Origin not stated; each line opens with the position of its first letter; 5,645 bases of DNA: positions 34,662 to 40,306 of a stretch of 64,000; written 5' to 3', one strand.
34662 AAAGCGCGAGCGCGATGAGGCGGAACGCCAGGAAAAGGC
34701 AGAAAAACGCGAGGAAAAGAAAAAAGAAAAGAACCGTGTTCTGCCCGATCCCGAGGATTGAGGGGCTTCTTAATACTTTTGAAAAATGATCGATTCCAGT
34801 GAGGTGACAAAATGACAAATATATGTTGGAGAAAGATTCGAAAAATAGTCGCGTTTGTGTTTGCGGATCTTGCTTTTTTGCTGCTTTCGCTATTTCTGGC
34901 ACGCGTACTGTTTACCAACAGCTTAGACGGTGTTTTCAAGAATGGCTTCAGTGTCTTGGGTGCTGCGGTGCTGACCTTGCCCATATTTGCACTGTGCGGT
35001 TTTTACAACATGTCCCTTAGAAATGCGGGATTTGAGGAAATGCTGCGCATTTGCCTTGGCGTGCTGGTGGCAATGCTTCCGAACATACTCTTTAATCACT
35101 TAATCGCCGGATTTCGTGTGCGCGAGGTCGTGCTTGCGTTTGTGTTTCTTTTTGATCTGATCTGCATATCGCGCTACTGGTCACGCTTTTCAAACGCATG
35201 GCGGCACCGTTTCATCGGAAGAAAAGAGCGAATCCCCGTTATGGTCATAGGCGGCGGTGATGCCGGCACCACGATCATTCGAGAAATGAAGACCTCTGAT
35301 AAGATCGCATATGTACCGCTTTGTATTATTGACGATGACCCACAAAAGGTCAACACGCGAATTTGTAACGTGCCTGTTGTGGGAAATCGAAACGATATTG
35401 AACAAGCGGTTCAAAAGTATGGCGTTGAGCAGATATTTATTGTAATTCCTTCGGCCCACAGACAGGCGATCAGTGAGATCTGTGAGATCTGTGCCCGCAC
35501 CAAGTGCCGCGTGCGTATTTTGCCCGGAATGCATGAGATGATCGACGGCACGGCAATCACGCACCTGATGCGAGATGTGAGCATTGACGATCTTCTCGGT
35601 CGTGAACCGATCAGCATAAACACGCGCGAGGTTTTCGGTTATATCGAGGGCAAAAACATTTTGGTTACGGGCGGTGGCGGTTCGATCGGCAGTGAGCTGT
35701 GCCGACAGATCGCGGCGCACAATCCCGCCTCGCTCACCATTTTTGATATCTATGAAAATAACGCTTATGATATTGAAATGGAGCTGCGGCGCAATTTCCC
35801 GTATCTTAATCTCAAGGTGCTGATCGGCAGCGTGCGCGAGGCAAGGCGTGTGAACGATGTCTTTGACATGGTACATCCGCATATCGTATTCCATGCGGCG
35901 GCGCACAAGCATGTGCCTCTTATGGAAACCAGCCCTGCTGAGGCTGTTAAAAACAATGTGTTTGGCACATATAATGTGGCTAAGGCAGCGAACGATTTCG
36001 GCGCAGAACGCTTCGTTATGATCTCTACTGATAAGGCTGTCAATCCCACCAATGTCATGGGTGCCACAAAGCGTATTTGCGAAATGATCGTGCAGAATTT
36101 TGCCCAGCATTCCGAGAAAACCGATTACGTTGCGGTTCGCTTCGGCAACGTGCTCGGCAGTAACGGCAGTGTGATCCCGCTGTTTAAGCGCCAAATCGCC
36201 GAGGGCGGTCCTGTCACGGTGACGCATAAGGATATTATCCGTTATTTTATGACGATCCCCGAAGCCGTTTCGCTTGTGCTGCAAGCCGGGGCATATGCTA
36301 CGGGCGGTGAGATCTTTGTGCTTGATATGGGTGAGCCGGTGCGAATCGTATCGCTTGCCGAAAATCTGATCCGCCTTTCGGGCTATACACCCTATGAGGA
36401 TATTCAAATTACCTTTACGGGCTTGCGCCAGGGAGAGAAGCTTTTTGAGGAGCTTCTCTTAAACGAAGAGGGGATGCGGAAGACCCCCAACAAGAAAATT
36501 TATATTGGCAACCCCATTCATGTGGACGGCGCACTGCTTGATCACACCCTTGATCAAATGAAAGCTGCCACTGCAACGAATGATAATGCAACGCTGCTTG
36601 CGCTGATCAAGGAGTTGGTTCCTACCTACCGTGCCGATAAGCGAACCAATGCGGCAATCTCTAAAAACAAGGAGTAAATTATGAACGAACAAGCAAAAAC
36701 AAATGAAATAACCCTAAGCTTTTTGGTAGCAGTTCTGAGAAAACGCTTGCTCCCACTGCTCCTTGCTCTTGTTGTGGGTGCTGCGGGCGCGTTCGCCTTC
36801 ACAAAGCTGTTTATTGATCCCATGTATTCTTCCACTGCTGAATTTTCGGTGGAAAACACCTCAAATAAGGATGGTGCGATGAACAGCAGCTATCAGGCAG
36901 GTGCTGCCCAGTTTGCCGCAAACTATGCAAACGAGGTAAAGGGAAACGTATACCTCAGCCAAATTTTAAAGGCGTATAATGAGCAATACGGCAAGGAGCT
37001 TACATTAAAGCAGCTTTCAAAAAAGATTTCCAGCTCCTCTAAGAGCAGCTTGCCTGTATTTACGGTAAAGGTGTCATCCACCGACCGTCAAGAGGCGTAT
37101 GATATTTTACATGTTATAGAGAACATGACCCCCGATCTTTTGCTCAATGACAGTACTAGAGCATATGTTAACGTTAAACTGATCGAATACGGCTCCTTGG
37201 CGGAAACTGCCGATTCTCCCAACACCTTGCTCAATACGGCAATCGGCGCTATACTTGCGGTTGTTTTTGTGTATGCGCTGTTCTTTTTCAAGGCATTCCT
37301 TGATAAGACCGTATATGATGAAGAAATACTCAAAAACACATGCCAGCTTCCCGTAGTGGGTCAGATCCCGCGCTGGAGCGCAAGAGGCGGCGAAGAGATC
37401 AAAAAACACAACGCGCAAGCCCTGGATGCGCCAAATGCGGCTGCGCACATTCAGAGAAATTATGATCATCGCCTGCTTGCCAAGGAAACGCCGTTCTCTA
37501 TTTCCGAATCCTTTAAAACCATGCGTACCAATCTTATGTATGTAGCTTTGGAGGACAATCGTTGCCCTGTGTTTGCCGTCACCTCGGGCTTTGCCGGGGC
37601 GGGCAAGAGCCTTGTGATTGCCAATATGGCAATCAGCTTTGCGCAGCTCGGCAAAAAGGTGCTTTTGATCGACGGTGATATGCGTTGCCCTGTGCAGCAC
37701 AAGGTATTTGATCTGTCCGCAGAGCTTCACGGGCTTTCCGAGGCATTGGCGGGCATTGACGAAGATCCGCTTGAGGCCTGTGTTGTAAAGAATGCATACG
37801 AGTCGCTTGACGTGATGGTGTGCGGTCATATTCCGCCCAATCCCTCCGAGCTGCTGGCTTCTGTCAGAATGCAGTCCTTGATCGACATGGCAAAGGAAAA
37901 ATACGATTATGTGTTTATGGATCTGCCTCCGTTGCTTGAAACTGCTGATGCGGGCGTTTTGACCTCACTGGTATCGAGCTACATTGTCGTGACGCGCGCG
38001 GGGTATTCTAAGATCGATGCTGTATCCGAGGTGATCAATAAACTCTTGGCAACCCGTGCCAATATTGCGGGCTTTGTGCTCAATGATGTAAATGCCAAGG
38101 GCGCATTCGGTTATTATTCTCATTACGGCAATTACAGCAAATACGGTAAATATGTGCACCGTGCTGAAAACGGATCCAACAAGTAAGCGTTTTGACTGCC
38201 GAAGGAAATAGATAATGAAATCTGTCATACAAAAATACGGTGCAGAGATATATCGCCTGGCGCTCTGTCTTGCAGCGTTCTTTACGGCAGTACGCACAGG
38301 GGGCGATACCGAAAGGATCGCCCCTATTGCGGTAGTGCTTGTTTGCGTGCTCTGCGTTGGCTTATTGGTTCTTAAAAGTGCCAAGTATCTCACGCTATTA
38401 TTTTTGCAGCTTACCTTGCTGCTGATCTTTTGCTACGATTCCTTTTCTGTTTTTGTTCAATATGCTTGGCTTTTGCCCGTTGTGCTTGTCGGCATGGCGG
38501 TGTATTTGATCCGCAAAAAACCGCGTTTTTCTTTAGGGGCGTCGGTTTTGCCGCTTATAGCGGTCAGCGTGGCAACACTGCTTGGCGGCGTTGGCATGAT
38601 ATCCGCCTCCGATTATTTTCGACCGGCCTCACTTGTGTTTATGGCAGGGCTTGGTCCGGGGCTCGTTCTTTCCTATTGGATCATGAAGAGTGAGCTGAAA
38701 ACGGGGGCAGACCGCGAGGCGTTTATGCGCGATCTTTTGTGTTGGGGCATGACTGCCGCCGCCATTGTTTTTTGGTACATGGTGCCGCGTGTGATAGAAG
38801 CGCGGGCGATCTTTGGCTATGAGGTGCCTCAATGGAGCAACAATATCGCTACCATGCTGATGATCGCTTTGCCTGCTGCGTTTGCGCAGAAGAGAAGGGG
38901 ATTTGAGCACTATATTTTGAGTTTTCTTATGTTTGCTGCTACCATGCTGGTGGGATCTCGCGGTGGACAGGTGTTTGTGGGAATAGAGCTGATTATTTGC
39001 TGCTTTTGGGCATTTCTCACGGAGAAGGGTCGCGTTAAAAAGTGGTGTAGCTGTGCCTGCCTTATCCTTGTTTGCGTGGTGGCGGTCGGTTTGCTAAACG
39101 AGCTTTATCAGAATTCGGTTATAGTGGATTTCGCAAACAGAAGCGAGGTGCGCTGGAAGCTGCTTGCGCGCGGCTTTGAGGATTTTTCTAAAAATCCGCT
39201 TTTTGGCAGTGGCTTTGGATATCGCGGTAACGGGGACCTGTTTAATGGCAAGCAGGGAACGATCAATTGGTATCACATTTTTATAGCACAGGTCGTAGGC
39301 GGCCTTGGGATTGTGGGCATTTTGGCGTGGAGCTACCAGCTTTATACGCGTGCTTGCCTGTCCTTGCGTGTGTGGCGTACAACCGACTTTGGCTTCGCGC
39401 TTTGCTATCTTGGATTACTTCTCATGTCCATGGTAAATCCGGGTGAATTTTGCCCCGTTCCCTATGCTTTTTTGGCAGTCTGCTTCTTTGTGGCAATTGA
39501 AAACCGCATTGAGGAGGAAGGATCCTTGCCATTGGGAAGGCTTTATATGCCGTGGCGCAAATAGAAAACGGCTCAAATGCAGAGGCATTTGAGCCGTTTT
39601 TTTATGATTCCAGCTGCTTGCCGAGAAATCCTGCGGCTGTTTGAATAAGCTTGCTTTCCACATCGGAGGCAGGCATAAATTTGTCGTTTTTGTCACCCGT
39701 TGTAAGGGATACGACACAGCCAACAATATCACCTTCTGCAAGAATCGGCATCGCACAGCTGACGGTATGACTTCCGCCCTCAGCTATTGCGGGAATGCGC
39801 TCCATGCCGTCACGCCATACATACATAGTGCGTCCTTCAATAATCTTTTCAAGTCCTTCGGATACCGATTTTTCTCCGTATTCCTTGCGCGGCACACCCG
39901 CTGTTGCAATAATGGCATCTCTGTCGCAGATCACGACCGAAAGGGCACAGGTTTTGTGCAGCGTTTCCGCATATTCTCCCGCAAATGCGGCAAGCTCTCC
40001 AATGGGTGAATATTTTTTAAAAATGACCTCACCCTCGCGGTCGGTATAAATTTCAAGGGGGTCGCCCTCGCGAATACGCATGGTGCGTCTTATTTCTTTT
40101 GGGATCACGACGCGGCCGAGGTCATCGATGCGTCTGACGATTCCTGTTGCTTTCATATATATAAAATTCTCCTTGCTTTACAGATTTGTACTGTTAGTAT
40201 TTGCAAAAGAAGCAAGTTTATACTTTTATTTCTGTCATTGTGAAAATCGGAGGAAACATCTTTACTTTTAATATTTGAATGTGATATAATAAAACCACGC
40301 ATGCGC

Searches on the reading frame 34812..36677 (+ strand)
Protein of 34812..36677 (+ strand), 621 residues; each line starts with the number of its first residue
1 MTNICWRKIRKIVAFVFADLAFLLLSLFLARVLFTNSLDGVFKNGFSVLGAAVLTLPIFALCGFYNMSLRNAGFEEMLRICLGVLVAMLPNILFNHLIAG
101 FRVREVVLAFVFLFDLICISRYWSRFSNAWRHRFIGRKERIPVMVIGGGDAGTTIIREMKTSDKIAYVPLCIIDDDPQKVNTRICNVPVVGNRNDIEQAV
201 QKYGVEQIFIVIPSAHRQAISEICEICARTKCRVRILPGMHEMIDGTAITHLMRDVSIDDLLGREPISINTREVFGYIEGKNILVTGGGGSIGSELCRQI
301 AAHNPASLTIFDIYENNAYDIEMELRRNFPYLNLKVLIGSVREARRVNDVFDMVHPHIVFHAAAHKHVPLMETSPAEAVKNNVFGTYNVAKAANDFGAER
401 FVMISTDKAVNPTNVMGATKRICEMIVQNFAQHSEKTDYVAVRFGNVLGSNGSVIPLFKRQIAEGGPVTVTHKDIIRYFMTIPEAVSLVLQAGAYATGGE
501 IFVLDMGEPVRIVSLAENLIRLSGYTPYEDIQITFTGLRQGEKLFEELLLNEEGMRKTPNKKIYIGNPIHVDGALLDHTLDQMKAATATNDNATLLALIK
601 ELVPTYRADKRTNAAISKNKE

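Call 7: search_protein_families(library=pfam, proteins=[window:34812-36677:+])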
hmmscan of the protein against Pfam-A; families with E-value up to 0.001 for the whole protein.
window:34812-36677:+ (621 aa): 9 families
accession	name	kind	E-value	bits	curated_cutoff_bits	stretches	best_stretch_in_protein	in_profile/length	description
PF02719.21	Polysacc_synt_2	-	5.3e-122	407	20.2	1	283-566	1-291/293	Polysaccharide biosynthesis protein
PF01370.27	Epimerase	-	2.4e-25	89.8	20.9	1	283-495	1-227/240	NAD dependent epimerase/dehydratase family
PF04321.23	RmlD_sub_bind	-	4.6e-15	55.9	27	1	282-453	2-157/287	RmlD substrate binding domain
PF16363.11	GDP_Man_Dehyd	-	4.9e-15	56.2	27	1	284-408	1-131/332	GDP-mannose 4,6 dehydratase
PF13727.12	CoA_binding_3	-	4.6e-14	53.3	25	1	62-238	3-175/175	CoA-binding domain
PF01073.25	3Beta_HSD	-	1.5e-09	37.8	22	1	284-413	1-123/280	3-beta hydroxysteroid dehydrogenase/isomerase family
PF02254.24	TrkA_N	-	4.4e-05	24.2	23.8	0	143-217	1-72/116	TrkA-N domain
PF13460.12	NAD_binding_10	-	0.00043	20.6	27.2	1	287-412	1-104/184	NAD(P)H-binding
PF07993.18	NAD_binding_4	-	0.00089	18.9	20.1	0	357-424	90-154/258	Male sterility protein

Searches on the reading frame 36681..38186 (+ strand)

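Call 7: search_protein_families(library=pfam, proteins=[window:36681-38186:+])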
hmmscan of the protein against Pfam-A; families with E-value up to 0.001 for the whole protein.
window:36681-38186:+ (501 aa): 4 families
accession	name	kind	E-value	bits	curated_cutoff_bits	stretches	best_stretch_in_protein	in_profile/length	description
PF13614.12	AAA_31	-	3.2e-13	50.4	27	1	300-455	6-164/177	AAA domain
PF01656.29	CbiA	-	1.9e-10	41.2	25.4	1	299-473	2-86/125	CobQ/CobB/MinD/ParA nucleotide binding domain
PF10609.15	ParA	-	2.2e-10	40.8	27.1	1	297-468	5-173/246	NUBPL iron-transfer P-loop NTPase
PF02706.20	Wzz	-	1e-06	29.4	25.5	1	8-78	1-71/91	Chain length determinant protein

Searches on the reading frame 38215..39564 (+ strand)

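Call 7: search_protein_families(library=pfam, proteins=[window:38215-39564:+])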
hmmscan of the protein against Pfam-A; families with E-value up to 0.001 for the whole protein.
window:38215-39564:+ (449 aa): 1 family
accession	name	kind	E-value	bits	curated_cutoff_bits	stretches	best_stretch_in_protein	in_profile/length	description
PF04932.20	Wzy_C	-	1.2e-11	45.1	31.7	1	235-372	2-148/149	O-Antigen ligase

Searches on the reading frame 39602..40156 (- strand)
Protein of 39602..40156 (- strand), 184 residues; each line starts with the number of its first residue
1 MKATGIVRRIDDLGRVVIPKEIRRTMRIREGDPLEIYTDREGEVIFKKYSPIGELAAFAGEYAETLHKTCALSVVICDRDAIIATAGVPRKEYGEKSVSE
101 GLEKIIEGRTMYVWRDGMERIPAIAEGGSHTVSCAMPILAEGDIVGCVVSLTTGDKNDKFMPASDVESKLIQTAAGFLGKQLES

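Call 7: search_protein_families(library=pfam, proteins=[window:39602-40156:-])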
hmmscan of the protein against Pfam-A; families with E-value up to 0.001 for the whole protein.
window:39602-40156:- (184 aa): 2 families
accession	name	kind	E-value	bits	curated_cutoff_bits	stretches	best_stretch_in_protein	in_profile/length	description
PF15714.11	SpoVT_C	-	2.2e-37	128.4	27.5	1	54-183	1-128/128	Stage V sporulation protein T C-terminal, transcription factor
PF04014.23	MazE_antitoxin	-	5.7e-11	42.6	24.7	1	7-50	1-44/48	Antidote-toxin recognition MazE, bacterial antitoxin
